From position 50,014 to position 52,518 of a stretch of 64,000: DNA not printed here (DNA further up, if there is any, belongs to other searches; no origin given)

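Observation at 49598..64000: Hybrid type VI secretion system: subtype-iii tail with an unrecognised membrane complex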

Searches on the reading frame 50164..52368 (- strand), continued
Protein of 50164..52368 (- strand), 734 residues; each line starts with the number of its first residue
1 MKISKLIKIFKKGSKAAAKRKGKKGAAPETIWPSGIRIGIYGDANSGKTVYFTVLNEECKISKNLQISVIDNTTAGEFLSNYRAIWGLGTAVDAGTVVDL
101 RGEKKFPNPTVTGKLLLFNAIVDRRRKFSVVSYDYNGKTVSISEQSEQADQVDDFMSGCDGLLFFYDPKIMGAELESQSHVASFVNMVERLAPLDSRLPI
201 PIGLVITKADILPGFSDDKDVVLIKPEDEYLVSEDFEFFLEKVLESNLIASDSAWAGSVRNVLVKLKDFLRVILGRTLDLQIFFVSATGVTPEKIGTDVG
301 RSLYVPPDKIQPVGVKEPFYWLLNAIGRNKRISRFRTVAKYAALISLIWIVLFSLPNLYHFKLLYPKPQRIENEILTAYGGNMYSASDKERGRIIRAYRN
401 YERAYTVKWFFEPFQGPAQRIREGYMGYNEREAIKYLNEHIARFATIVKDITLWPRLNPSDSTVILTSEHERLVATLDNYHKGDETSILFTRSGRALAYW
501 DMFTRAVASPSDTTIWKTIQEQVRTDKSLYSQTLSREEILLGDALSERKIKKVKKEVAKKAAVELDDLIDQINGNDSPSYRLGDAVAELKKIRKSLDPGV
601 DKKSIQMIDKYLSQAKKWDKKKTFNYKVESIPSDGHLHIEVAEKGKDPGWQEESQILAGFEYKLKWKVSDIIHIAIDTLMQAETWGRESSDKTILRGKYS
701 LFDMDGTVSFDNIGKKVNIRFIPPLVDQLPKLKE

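Call 63: list_cluster_members(proteins=[P0261, P0262, P0268, P0275, P0279, P0280, P0284, P0289, P0296, P0297])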
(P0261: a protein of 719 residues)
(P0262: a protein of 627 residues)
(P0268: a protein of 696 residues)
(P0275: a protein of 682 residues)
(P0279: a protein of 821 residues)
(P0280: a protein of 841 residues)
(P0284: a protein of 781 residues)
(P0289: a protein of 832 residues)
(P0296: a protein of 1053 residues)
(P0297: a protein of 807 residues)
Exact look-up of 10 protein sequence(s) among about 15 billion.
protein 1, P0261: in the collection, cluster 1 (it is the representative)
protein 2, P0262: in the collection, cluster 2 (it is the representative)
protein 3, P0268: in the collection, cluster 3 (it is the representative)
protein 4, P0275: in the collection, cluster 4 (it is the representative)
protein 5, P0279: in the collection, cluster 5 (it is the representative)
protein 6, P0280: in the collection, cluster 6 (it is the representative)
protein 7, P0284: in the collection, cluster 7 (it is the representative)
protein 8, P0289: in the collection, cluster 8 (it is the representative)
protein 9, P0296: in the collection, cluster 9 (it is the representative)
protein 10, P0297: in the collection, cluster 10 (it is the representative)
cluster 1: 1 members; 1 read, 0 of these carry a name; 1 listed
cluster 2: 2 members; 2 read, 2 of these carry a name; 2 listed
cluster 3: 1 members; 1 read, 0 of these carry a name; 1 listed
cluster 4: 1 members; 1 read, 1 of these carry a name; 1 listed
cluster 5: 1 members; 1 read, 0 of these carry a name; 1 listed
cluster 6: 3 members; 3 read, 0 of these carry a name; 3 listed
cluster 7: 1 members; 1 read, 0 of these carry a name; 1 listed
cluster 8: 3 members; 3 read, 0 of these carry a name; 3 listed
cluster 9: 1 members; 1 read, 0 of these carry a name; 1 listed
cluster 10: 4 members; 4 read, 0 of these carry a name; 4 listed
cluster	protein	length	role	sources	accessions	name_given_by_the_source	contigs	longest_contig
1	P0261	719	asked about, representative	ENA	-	-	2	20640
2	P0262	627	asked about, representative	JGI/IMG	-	hypothetical protein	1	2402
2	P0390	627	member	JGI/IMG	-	hypothetical protein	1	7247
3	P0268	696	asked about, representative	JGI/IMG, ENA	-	-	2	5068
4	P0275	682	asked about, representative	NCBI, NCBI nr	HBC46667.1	MAG TPA: hypothetical protein DCZ43_06445 [candidate division Zixibacteria bacterium] | hypothetical protein [candidate division Zixibacteria bacterium]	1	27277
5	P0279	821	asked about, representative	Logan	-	-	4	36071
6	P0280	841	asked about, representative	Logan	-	-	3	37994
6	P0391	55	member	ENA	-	-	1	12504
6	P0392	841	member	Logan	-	-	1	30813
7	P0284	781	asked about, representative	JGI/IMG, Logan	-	-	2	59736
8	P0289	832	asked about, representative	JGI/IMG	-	-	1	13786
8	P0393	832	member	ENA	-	-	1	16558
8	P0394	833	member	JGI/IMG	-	-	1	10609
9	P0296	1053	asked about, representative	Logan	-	-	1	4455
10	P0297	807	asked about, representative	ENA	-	-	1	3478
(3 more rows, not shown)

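Call 64: find_encoding_contigs(protein=P0280, flank=10000, max_places=2)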
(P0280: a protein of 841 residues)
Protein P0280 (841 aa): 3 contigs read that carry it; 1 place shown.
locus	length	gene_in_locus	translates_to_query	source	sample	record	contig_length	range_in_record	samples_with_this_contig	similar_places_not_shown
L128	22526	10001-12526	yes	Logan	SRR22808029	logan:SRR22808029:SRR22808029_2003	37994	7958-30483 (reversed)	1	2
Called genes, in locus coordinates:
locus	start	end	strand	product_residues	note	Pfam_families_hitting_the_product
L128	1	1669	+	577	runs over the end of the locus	PF05947:T6SS_TssF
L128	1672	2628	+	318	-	PF06996:T6SS_TssG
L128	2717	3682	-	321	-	-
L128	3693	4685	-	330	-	-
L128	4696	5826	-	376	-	-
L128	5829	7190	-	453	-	PF07719:TPR_2 (faint), PF13181:TPR_8 (faint), PF13424:TPR_12 (faint), PF13428:TPR_14 (faint), PF13432:TPR_16 (weak), PF13414:TPR_11 (faint), PF14559:TPR_19 (faint), PF13432:TPR_16 (weak)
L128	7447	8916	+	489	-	-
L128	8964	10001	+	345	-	-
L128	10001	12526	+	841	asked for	PF19993:DO-GTPase2 (faint)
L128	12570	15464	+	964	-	PF20013:GAP1-N2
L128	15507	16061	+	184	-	-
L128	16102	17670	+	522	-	-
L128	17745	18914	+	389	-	-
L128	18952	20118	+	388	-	PF23914:TPR_CcmH_CycH (weak), PF13371:TPR_9 (weak), PF07719:TPR_2 (faint)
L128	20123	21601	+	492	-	PF00753:Lactamase_B, PF17778:WHD_BLACT (weak)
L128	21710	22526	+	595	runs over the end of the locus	PF01321:Creatinase_N, PF16189:Creatinase_N_2, PF00557:Peptidase_M24, PF16188:Peptidase_M24_C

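Call 65: find_encoding_contigs(protein=P0284, flank=10000, max_places=1)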
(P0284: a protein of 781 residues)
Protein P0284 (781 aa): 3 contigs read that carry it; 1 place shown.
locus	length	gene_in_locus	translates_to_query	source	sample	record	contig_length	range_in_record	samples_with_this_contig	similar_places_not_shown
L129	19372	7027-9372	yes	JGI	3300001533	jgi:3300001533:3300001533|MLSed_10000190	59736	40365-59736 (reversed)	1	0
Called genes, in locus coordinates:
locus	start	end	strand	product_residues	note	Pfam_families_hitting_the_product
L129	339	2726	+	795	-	PF02861:Clp_N, PF13191:AAA_16 (weak), PF23569:NBD_SMAX1 (weak), PF00004:AAA, PF17871:AAA_lid_9, PF07724:AAA_2, PF07728:AAA_5, PF10431:ClpB_D2-small, +10 more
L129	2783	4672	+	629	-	PF00069:Pkinase (weak), PF03781:FGE-sulfatase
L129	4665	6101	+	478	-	PF05936:T6SS_VasE (faint)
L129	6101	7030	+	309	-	-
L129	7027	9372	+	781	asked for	PF19993:DO-GTPase2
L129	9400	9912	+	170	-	-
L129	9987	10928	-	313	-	PF16697:Yop-YscD_cpl (faint), PF00498:FHA (weak)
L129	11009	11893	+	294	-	PF00481:PP2C (weak), PF13672:PP2C_2, PF07228:SpoIIE (faint)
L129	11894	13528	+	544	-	PF00069:Pkinase, PF07714:PK_Tyr_Ser-Thr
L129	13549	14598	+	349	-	PF03783:CsgG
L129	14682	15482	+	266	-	PF05552:MS_channel_1st_1, PF21088:MS_channel_1st, PF00924:MS_channel_2nd, PF21082:MS_channel_3rd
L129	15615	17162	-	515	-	PF00309:Sigma54_AID (weak), PF04963:Sigma54_CBD, PF01381:HTH_3 (faint), PF04552:Sigma54_DBD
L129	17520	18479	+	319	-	PF13174:TPR_6 (faint), PF13428:TPR_14 (faint), PF13432:TPR_16 (faint), PF20308:TPR-S (faint), PF13424:TPR_12 (faint), PF00578:AhpC-TSA (faint), PF07719:TPR_2 (faint), PF14559:TPR_19 (weak), +1 more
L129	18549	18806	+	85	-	PF08534:Redoxin (weak)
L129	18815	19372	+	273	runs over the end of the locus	PF04951:Peptidase_M55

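Call 66: find_encoding_contigs(protein=P0275, flank=10000, max_places=1)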
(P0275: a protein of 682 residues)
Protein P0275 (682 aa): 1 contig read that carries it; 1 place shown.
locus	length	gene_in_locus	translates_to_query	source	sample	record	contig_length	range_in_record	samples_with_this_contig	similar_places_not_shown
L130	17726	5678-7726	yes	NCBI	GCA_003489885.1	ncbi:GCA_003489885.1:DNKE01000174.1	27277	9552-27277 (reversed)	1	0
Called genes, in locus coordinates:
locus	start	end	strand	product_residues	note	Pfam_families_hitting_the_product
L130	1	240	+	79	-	?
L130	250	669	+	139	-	PF04965:GPW_gp25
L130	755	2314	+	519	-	-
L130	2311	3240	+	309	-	PF06996:T6SS_TssG (weak)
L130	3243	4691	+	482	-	-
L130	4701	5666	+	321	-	-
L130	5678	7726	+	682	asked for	PF19993:DO-GTPase2 (weak)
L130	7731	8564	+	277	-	PF20013:GAP1-N2 (faint)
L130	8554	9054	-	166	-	-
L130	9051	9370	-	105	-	-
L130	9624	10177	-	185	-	-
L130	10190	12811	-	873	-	PF19077:Big_13 (faint), PF13585:CHU_C (faint), PF13860:FlgD_ig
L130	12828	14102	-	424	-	PF26549:Tricorn_N (faint), PF07676:PD40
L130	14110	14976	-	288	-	-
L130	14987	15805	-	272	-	-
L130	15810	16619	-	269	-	-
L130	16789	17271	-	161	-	-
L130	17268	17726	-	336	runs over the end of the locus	PF00005:ABC_tran, PF13304:AAA_21 (faint)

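Call 67: find_encoding_contigs(protein=P0261, flank=10000, max_places=1)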
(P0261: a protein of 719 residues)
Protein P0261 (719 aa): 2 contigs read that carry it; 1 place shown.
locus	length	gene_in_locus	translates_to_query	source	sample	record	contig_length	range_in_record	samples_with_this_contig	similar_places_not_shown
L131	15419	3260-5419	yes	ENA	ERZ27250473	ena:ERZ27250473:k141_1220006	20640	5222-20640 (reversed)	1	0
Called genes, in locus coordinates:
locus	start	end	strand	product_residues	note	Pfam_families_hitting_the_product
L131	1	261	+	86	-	?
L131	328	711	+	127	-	-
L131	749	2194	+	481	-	PF05936:T6SS_VasE (weak)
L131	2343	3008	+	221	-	-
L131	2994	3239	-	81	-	-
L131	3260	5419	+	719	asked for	PF19993:DO-GTPase2 (faint)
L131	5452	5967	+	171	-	-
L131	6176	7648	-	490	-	PF00481:PP2C, PF13672:PP2C_2, PF08308:PEGA (weak)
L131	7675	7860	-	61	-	-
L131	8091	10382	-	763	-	PF16697:Yop-YscD_cpl, PF00498:FHA, PF23727:Beta-prop_FAM234A_B (faint), PF23743:Beta-prop_BBS7 (faint), PF13570:Beta-prop_ACSF4, PF15907:Itfg2 (faint), PF13517:FG-GAP_3, PF13517:FG-GAP_3, +2 more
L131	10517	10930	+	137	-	-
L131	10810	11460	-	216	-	-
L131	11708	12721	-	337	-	PF03349:Toluene_X (faint)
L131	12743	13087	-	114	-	PF01934:HepT-like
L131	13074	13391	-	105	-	PF01909:NTP_transf_2, PF18765:Polbeta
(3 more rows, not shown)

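Call 89: find_related_loci(query=P0280, collection=genome_contigs, flank=10000)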
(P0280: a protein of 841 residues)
Query P0280 (841 aa) in genome_contigs; peptide patterns used: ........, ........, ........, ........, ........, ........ (x = any residue, [..] = any of these).
57 stretches matched a pattern, but none encodes a relative of the query by tblastn (E <= 1e-3).

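Call 91: find_related_loci(query=A4, collection=genome_contigs, flank=10000)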
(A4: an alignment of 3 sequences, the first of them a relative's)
Query A4 (841 aa) in genome_contigs; peptide patterns used: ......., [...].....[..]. (x = any residue, [..] = any of these).
600 stretches matched a pattern, but none encodes a relative of the query by tblastn (E <= 1e-3).

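Call 101: search_protein_families(library=pfam, proteins=[P0326, P0327, P0329, P0332, P0335, P0331, P0337, P0341, P0350, P0359], max_evalue=0.001)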
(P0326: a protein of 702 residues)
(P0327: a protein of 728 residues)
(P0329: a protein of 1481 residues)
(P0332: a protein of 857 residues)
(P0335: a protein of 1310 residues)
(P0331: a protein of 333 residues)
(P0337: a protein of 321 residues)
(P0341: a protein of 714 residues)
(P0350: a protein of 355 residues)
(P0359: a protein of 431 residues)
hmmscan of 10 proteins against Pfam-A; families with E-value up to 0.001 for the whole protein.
P0326 (702 aa): 2 families
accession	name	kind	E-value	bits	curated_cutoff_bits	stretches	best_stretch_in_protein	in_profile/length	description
PF19993.5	DO-GTPase2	-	5.3e-10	39.8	27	1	22-269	3-177/226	Double-GTPase 2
PF19975.5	DO-GTPase1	-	2e-05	24.4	27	1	24-195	2-168/271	Double-GTPase 1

P0327 (728 aa): 1 family
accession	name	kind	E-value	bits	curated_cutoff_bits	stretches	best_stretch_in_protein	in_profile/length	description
PF19993.5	DO-GTPase2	-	0.00042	20.5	27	0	18-36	2-20/226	Double-GTPase 2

P0329 (1481 aa): 0 families

P0332 (857 aa): 0 families

P0335 (1310 aa): 1 family
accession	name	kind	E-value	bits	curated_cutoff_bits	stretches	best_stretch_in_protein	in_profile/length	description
PF19993.5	DO-GTPase2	-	1.1e-07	32.2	27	1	17-168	4-158/226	Double-GTPase 2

P0331 (333 aa): 2 families
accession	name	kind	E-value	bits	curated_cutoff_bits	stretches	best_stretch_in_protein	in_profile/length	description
PF19993.5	DO-GTPase2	-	3.8e-09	37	27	1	77-264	3-176/226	Double-GTPase 2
PF19975.5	DO-GTPase1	-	4.2e-06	26.7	27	1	79-213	2-125/271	Double-GTPase 1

P0337 (321 aa): 2 families
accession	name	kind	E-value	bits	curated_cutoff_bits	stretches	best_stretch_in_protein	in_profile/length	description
PF19993.5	DO-GTPase2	-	2.8e-08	34.1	27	1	73-290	3-209/226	Double-GTPase 2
PF19975.5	DO-GTPase1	-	1.3e-05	25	27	1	75-175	2-93/271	Double-GTPase 1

P0341 (714 aa): 1 family
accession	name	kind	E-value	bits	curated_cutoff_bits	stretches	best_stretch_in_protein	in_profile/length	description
PF19993.5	DO-GTPase2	-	2.8e-09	37.4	27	1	20-197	2-191/226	Double-GTPase 2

P0350 (355 aa): 2 families
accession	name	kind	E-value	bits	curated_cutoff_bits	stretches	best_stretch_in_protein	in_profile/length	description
PF19975.5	DO-GTPase1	-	3.6e-10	40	27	1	59-179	1-119/271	Double-GTPase 1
PF19993.5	DO-GTPase2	-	6.5e-08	33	27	1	58-222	3-173/226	Double-GTPase 2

P0359 (431 aa): 3 families
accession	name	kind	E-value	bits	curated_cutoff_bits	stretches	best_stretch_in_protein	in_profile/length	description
PF13308.11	YARHG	-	7e-22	77.6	27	1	352-429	5-84/85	YARHG domain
PF19993.5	DO-GTPase2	-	2.9e-12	47.2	27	1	20-205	2-174/226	Double-GTPase 2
PF19975.5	DO-GTPase1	-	6.4e-05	22.8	27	1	25-156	4-132/271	Double-GTPase 1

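Call 106: find_related_loci(query=P0284, collection=genome_contigs, flank=10000)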
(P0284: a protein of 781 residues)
Query P0284 (781 aa) in genome_contigs; peptide patterns used: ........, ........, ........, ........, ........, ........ (x = any residue, [..] = any of these).
21 stretches matched a pattern, but none encodes a relative of the query by tblastn (E <= 1e-3).
